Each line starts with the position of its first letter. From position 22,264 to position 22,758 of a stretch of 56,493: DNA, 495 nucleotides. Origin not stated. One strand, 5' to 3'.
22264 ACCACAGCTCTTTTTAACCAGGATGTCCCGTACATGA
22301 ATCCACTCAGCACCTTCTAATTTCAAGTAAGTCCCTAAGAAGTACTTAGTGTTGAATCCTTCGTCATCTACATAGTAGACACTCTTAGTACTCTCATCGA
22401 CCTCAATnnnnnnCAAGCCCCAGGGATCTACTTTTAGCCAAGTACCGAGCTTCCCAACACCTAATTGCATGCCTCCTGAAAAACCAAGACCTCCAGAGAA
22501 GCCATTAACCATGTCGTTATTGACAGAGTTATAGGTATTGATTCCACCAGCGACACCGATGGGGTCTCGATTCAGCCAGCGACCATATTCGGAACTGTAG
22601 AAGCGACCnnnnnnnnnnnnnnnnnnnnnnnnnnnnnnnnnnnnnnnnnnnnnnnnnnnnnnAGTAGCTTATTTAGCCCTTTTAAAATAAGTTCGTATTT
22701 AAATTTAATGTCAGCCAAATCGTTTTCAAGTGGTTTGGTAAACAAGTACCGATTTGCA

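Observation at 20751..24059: Phage-borne, shell-less Rhs-tip/AHH nuclease toxin operon with a membrane-anchored transglutaminase-like partner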

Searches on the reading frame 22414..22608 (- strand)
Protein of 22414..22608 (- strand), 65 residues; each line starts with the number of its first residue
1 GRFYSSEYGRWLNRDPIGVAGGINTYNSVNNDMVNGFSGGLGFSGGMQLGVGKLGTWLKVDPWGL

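Call 35: find_related_loci(query=A3, collection=genome_contigs, flank=8000)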
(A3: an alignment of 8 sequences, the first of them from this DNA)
Query A3 (65 aa) in genome_contigs; peptide patterns used: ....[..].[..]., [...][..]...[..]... (x = any residue, [..] = any of these).
46 stretches matched a pattern; 6 encode a relative of the query (tblastn E <= 1e-3); 6 distinct loci.
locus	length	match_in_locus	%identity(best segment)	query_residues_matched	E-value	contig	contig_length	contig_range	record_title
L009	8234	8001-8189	59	2-64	8e-22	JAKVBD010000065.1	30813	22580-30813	MAG: Lentisphaerales bacterium isolate ALOHA_ZT_19 ZT-Lentisphaerales-1_65, whole genome shotgun sequence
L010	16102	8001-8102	62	2-35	4e-10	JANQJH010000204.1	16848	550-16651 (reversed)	MAG: Verrucomicrobiales bacterium isolate PL25a_bin.108 k99_585458, whole genome shotgun sequence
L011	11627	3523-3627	57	2-35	3e-8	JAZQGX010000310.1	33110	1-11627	MAG: Kiritimatiellia bacterium isolate T1900044629_TS20190095.MAGScoT_cleanbin_000040 SGB_1001_k141_1364039, whole genom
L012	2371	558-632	64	2-26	7e-8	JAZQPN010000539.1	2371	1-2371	MAG: Bacteroidales bacterium isolate T1900045239_TH20190009.MAGScoT_cleanbin_000014 SGB_5505_k141_2438020, whole genome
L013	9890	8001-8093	55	2-32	5e-8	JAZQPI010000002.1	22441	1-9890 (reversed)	MAG: Kiritimatiellia bacterium isolate T1900045239_TH20190009.MAGScoT_cleanbin_000071 SGB_5510_k141_879869, whole genome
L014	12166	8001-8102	50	2-35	2e-8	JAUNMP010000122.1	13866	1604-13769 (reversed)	MAG: bacterium isolate S32M_St_metabat_107 NODE_2784_length_13866_cov_36.567808, whole genome shotgun sequence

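Call 36: find_related_loci(query=A3, collection=viral_contigs, flank=8000)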
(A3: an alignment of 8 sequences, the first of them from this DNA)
Query A3 (65 aa) in viral_contigs; peptide patterns used: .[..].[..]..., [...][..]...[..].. (x = any residue, [..] = any of these).
57 stretches matched a pattern, but none encodes a relative of the query by tblastn (E <= 1e-3).

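Call 39: find_related_loci(query=A3, collection=metagenome_contigs, flank=6000)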
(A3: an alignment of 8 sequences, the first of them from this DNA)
Query A3 (65 aa) in metagenome_contigs; peptide patterns used: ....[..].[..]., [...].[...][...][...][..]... (x = any residue, [..] = any of these).
101 stretches matched a pattern; 8 encode a relative of the query (tblastn E <= 1e-3); 8 distinct loci.
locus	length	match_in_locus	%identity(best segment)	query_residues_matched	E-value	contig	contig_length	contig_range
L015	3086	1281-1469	63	2-64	2e-22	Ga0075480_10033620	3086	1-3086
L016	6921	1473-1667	43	1-64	1e-13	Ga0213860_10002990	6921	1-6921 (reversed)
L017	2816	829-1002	48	2-54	2e-9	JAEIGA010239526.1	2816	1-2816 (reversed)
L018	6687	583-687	49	2-36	9e-9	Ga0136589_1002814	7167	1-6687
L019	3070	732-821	57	3-32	9e-8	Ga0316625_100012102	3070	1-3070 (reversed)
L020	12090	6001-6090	43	2-31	4e-7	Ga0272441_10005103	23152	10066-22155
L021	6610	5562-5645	50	1-32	2e-6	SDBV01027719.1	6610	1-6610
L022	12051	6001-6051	76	1-17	2e-6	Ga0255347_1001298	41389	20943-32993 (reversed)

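Call 43: search_protein_families(library=pfam, proteins=[L016:1416-2387:+], max_evalue=0.1)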
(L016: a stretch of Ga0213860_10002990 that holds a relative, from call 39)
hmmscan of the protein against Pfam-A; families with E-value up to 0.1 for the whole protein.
L016:1416-2387:+ (323 aa): 3 families
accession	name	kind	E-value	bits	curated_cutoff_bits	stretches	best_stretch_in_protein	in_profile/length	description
PF14521.12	Aspzincin_M35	-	0.0096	16.8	30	1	159-260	24-115/142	Lysine-specific metallo-endopeptidase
PF06340.16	TcpF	-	0.028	13.8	25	1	10-58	231-281/317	Vibrio cholerae toxin co-regulated pilus biosynthesis protein F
PF23329.3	EF_HAND_1_PLCG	-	0.092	13.2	23.9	0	147-161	29-43/70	PLCG EF-hand motif 1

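Call 111: search_protein_families(library=pfam, proteins=[L016:3319-5037:-, L016:5727-6920:+, L016:22-1419:+, L022:5028-5945:+], max_evalue=0.01)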
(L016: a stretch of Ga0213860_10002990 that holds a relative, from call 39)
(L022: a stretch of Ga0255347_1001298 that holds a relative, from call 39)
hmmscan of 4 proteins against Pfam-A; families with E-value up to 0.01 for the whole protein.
L016:3319-5037:- (572 aa): 2 families
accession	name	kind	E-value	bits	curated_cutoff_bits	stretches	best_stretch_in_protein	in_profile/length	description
PF03389.21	MobA_MobL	-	6.3e-21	75.6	26.7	1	32-229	19-214/224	MobA/MobL family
PF03432.20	Relaxase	-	0.00048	20.8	24.6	1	39-142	1-102/132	MobA/VirD2-like, nuclease domain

L016:5727-6920:+ (397 aa): 2 families
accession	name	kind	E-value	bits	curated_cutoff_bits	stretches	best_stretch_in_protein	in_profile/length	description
PF21205.3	Rep3_C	-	1.5e-17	64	21.1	1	171-228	3-57/59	Initiator Rep protein, WH2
PF01051.27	Rep3_N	-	2.3e-06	28.5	22.4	1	24-155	16-139/141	Initiator Replication protein, WH1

L016:22-1419:+ (465 aa): 2 families
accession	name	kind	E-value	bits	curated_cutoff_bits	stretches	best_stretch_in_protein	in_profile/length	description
PF13369.12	Transglut_core2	-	1.6e-09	37.9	23.5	1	147-231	20-109/155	Transglutaminase-like superfamily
PF01841.26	Transglut_core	-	7.6e-06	26.6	23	1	148-216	11-78/108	Transglutaminase-like superfamily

L022:5028-5945:+ (305 aa): 1 family
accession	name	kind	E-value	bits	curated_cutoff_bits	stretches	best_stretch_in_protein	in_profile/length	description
PF13369.12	Transglut_core2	-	1.4e-06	28.3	23.5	1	155-226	47-119/155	Transglutaminase-like superfamily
